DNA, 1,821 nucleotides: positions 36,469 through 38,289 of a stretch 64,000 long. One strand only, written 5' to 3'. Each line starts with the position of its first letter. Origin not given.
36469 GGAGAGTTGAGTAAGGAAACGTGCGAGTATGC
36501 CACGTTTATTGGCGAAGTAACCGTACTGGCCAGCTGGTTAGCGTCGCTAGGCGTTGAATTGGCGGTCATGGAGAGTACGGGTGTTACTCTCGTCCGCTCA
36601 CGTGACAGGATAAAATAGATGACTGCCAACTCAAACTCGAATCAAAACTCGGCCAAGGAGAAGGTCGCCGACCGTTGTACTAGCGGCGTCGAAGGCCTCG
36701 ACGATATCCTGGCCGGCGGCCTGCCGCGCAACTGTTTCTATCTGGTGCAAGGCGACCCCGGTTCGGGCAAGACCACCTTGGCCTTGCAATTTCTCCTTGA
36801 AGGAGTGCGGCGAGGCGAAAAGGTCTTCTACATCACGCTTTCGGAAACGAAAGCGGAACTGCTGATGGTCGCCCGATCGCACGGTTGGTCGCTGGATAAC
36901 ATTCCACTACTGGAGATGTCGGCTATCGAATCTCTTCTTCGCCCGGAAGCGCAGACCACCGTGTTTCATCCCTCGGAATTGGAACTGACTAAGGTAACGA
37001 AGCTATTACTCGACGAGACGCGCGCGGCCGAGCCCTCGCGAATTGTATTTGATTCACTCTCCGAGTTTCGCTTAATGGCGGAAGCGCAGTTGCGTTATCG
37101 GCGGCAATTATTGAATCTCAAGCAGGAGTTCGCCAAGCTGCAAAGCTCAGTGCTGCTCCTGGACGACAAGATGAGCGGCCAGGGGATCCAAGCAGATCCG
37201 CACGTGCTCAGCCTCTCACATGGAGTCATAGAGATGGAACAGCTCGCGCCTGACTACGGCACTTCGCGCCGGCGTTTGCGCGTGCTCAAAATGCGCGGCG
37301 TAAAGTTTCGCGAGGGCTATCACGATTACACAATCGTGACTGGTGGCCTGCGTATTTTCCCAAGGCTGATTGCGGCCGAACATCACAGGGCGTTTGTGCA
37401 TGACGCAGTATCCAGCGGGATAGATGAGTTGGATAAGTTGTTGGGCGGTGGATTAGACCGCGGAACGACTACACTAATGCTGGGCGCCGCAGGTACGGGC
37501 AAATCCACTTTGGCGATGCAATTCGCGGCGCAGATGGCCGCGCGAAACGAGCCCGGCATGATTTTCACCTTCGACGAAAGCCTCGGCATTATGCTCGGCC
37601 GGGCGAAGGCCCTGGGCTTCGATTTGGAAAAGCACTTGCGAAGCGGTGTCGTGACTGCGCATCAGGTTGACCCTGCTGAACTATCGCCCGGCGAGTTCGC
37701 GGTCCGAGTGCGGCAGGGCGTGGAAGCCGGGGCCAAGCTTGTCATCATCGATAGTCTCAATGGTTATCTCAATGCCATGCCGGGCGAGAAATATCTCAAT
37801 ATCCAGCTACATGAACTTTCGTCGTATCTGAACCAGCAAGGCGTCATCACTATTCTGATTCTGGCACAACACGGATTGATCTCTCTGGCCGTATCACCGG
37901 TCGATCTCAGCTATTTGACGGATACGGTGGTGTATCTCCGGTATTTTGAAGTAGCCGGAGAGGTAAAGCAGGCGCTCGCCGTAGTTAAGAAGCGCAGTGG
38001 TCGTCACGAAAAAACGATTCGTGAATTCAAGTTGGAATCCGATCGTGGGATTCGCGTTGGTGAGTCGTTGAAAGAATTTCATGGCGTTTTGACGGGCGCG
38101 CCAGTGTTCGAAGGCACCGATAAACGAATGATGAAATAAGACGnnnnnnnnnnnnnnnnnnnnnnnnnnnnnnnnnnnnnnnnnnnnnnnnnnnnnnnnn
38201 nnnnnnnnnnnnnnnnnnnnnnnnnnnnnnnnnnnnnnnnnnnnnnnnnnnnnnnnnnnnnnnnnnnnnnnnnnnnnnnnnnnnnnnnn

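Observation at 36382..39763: KaiC-like double-RecA ATPase paired with a hybrid histidine kinase with an N-terminal pseudo-receiver; no KaiA or KaiB nearby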

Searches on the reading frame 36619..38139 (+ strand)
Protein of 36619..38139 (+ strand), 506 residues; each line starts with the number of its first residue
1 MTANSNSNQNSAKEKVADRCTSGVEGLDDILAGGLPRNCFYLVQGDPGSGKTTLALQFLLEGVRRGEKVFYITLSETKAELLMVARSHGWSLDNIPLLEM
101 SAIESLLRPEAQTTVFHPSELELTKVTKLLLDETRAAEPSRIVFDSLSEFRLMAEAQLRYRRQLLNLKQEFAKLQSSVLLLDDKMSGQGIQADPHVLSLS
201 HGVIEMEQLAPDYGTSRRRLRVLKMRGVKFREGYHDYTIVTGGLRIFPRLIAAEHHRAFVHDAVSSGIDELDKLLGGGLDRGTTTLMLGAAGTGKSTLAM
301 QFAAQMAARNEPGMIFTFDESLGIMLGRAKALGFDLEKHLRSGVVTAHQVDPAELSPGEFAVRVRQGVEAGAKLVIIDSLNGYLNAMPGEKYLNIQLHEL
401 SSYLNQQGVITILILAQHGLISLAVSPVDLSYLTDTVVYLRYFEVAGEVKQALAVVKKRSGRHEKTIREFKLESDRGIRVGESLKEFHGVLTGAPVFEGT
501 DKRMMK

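Call 3: search_protein_families(library=pfam, proteins=[window:36619-38139:+], max_evalue=0.01)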
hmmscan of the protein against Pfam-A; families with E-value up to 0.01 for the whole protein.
window:36619-38139:+ (506 aa): 37 families (the best 25 are shown)
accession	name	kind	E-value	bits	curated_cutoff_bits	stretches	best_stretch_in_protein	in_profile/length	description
PF06745.19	ATPase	-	1.5e-71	240.9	26.6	2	21-249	2-229/231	KaiC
PF13481.12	AAA_25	-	1.8e-16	60.8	27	2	260-385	11-157/195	AAA domain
PF03796.21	DnaB_C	-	2.3e-09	37.5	27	1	264-327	2-65/255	DnaB-like helicase C terminal domain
PF25199.1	nSTAND_NTPase5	-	3.3e-09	37.1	34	1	280-311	39-69/145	Novel STAND NTPase 5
PF00154.27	RecA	-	3.5e-09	36.9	27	1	262-343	31-111/262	recA bacterial DNA recombination protein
PF20720.3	nSTAND3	-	8.1e-09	35.8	27.2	1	38-73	17-52/155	Novel STAND NTPase 3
PF05625.17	PAXNEB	-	2.4e-08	33.9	28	2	22-81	21-81/366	PAXNEB protein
PF05729.18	NACHT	-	3.2e-08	34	26.7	1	284-331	2-51/167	NACHT domain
PF13191.12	AAA_16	-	1.9e-07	32.2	32.6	0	39-156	25-150/167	AAA ATPase domain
PF13401.12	AAA_22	-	3.1e-07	31.2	27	0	40-78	7-45/130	AAA domain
PF24883.2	NPHP3_N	-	3.8e-07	30.9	24.8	1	38-155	22-137/164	Nephrocystin 3, N-terminal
PF01695.23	IstB_IS21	-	8.9e-07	29.1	24.1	1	43-81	97-135/238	IstB-like ATP binding protein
PF09848.15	SLFN-g3_helicase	-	1.4e-06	28.3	24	1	40-75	3-40/354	Schlafen group 3, DNA/RNA helicase domain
PF07728.20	AAA_5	-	1.8e-06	28.5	22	0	286-307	3-24/139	AAA domain (dynein-related subfamily)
PF07088.17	GvpD_P-loop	-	3.6e-06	27.4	24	1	42-101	14-72/189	GvpD gas vesicle protein, P-loop domain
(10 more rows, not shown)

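Call 4: search_protein_families(library=ncbifam, proteins=[window:36619-38139:+], max_evalue=0.01)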
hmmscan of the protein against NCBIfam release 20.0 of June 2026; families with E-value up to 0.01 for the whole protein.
window:36619-38139:+ (506 aa): 37 families (the best 25 are shown)
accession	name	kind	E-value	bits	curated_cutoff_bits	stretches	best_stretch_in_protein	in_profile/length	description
NF006799.0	PRK09302.1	equivalog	2.5e-72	244.1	408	1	13-496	6-487/515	circadian clock protein KaiC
TIGR02655.1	circ_KaiC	equivalog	1.2e-48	165.9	546.25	1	21-501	4-482/484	circadian clock protein KaiC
TIGR03880.1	KaiC_arch_3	hypoth_equivalog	1.9e-46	158.4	249.45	2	23-247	1-218/224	KaiC domain-containing protein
TIGR03881.1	KaiC_arch_4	hypoth_equivalog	4.9e-43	147.4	247.8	2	19-239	2-220/231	KaiC domain-containing protein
TIGR03877.1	thermo_KaiC_1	hypoth_equivalog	1.2e-30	106.8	307.25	2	19-248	3-234/238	KaiC domain-containing protein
NF052589.1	ArlH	equivalog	4.1e-24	85.6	215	2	269-480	7-223/229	archaellum protein ArlH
NF004723.0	PRK06067.1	subfamily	1.7e-22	80.2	194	2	262-480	14-235/243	flagellar accessory protein FlaH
TIGR00416.1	sms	equivalog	7.4e-22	77.7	403.05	2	264-337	76-149/454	DNA repair protein RadA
NF006861.0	PRK09361.1-1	equivalog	4.8e-17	62.3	278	2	262-384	3-126/235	DNA repair and recombination protein RadB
TIGR02237.1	recomb_radB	equivalog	1.7e-16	60.7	172.4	2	271-478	1-209/210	DNA repair and recombination protein RadB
NF004629.0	PRK05973.1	equivalog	1.9e-12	46.7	156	2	40-90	66-116/237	DNA helicase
NF006320.0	PRK08533.1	equivalog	4.8e-12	46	215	2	27-178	13-156/230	flagellar accessory protein FlaH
NF003301.0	PRK04301.1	equivalog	2.1e-11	43.5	259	2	263-314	82-133/316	DNA repair and recombination protein RadA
TIGR03600.1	phage_DnaB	exception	2.8e-11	43.1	498.65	2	21-92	178-251/421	phage replicative helicase, DnaB family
TIGR02236.1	recomb_radA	equivalog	2.9e-10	40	361.15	1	263-313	77-127/311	DNA repair and recombination protein RadA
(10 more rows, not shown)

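Call 7: find_encoding_contigs(protein=window:36619-38139:+, flank=10000, max_places=6)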
Protein window:36619-38139:+ (506 aa): no gene with exactly this product is on record in the collection.

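Call 19: search_solved_structures(query=window:36619-38139:+, max_evalue=1e-10, show_alignments=2)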
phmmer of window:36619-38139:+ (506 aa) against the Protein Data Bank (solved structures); distinct sequences matched with E-value up to 1e-10: 47.
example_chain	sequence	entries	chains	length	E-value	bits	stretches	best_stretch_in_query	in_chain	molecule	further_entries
8zn5_B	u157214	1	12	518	2.2e-55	191.8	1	17-502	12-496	KaiC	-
8zn6_F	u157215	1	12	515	4.4e-51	177.7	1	5-501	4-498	KaiC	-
7dyk_A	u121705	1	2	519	1e-50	176.5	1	6-501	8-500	Circadian clock protein kinase KaiC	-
3k0f_A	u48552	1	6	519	1.2e-50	176.2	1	6-501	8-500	Circadian clock protein kinase KaiC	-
1u9i_A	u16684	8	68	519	1.4e-50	176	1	6-501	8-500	KaiC | Circadian clock protein kinase kaiC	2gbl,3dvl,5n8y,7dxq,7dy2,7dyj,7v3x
3jzm_A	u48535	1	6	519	1.4e-50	176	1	6-501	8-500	Circadian clock protein kinase kaiC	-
7dyi_A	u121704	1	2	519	1.4e-50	176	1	6-501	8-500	Circadian clock protein kinase KaiC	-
1tf7_A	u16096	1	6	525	1.5e-50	175.9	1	6-501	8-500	KaiC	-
7wdc_A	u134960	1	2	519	1.5e-50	175.9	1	6-501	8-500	Circadian clock protein kinase KaiC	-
3k0e_A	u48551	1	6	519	1.5e-50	175.9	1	6-501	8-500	Circadian clock protein kinase KaiC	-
8wve_A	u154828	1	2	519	2.6e-50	175.1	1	6-501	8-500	Circadian clock oscillator protein KaiC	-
3k0a_A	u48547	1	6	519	3.5e-50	174.7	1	6-501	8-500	Circadian clock protein kinase KaiC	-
7dye_A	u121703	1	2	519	3.5e-50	174.7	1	6-501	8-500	Circadian clock protein kinase KaiC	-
3k0c_A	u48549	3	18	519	3.6e-50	174.7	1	6-501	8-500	Circadian clock protein kinase KaiC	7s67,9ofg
3k09_A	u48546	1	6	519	3.7e-50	174.6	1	6-501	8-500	Circadian clock protein kinase kaiC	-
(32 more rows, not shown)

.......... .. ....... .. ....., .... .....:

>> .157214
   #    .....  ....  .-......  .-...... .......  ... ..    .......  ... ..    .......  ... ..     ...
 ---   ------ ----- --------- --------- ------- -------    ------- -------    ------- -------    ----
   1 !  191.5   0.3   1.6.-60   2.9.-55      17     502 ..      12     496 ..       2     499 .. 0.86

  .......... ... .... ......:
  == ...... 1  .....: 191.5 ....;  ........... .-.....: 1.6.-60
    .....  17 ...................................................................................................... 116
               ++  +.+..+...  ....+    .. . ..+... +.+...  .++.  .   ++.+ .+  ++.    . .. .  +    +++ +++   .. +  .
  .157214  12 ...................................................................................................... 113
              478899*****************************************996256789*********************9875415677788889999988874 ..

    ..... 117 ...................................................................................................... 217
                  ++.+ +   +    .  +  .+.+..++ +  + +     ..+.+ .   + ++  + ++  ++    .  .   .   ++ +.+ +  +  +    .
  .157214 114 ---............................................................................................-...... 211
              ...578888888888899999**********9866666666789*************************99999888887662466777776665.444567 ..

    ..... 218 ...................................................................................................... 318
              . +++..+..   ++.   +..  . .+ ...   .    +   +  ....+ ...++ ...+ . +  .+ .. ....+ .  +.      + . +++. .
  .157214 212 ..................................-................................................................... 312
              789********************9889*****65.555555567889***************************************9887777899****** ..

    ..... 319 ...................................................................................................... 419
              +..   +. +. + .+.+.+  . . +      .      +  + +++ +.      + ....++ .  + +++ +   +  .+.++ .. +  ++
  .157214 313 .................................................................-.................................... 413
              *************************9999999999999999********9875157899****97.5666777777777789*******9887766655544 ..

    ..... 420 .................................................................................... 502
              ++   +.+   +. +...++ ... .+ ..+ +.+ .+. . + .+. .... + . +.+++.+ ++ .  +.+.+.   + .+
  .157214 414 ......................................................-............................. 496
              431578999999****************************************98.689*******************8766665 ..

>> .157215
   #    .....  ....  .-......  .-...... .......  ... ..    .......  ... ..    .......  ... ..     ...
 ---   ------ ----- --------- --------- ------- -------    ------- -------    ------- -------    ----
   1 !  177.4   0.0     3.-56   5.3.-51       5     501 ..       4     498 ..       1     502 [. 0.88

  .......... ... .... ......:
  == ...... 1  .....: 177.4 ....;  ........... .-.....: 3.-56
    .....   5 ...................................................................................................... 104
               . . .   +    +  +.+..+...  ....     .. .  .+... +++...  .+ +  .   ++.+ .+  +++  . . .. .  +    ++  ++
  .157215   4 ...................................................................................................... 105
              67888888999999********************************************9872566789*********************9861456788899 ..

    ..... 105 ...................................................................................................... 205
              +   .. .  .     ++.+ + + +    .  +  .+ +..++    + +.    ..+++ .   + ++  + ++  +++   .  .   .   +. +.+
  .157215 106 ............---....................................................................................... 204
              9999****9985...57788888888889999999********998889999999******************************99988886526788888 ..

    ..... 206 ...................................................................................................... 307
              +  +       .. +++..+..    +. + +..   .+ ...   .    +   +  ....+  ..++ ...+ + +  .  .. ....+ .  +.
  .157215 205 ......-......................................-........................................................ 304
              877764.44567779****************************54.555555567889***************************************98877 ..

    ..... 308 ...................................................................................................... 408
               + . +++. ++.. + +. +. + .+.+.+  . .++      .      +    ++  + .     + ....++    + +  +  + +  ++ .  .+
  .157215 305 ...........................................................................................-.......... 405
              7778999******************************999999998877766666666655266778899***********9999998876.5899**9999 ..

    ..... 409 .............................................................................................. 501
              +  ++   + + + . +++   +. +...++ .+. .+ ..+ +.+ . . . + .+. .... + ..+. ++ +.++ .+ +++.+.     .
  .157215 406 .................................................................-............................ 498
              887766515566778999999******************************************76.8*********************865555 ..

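Call 44: search_dna_similar(query=window:36619-38139:+, collection=plasmids, mode=protein, max_evalue=1e-30, max_rows=60, rows=spread)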
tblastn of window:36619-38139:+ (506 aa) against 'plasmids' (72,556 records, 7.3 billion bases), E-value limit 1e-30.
Records with a match: 250; places in all: 301; records where one place covers at least 80% of the query: 248.
Best place of each record, by identity: <60% 250.
By first word of the organism name: Sinorhizobium 60; Agrobacterium 51; Sphingobium 18; Rhizobium 18; Azospirillum 10; Ensifer 9; Mesorhizobium 8; Neorhizobium 6; Haloarcula 6; Sphingomonas 5; and 31 more.
By predicted mobility (MOB-suite, as given by PLSDB): non-mobilizable 124; conjugative 115; mobilizable 11.
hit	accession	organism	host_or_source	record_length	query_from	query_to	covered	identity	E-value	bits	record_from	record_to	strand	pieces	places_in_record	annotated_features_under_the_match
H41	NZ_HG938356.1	Neorhizobium galegae bv. officinalis bv. officinalis str. ...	Galega officinalis root nodule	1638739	19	497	95%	58.8%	3e-143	462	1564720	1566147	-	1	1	record has no annotation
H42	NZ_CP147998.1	Neorhizobium sp. EC2-8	-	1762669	19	497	95%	56.9%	3e-146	470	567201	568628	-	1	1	record has no annotation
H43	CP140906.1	Sinorhizobium medicae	Medicago lupulina,whole organism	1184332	23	505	95%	55.3%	1e-136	443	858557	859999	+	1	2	serine/threonine protein kinase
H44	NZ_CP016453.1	Sphingobium sp. RAC03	Microbial isolate,Algal phycosphere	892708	12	499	96%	54.3%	6e-148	475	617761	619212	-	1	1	ATPase domain-containing protein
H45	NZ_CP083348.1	Ensifer adhaerens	cell culture,soil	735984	14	506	97%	52.7%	1e-134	437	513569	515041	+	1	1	ATPase domain-containing protein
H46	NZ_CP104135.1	Sinorhizobium sp. C101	Phaseolus vulgaris,cell ...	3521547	7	506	98%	51.7%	1e-110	427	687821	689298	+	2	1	none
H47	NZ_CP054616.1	Azospirillum oryzae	cell culture,soil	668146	11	506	98%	51.4%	3e-119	392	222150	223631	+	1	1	ATPase domain-containing protein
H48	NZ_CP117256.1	Rhizobium tumorigenes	Rubus sp.,pure bacterial culture,Aerial ...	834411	22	505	96%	52.5%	7e-132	429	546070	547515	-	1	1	ATPase domain-containing protein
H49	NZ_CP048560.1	Agrobacterium fabrum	walnut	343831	19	506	96%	51.8%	3e-130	424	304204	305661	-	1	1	ATPase domain-containing protein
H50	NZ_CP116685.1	Agrobacterium fabrum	cell culture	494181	19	506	96%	51.8%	3e-130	424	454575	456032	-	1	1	ATPase domain-containing protein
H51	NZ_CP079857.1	Agrobacterium fabrum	-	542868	19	506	96%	51.8%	3e-130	424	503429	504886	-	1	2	ATPase domain-containing protein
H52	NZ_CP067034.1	Agrobacterium fabrum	-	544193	19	506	96%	51.8%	3e-130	424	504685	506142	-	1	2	ATPase domain-containing protein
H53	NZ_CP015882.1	Ensifer adhaerens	silty clay loam soil (pH 6.1)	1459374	6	506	99%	50.3%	9e-129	420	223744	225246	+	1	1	none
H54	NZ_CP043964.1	Agrobacterium fabrum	Prosopis cineraria,pure bacterial ...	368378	19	506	95%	52.2%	1e-111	431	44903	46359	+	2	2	none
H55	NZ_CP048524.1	Agrobacterium tumefaciens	walnut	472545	16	499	96%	51.9%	6e-129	421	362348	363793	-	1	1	ATPase domain-containing protein | ATP-binding protein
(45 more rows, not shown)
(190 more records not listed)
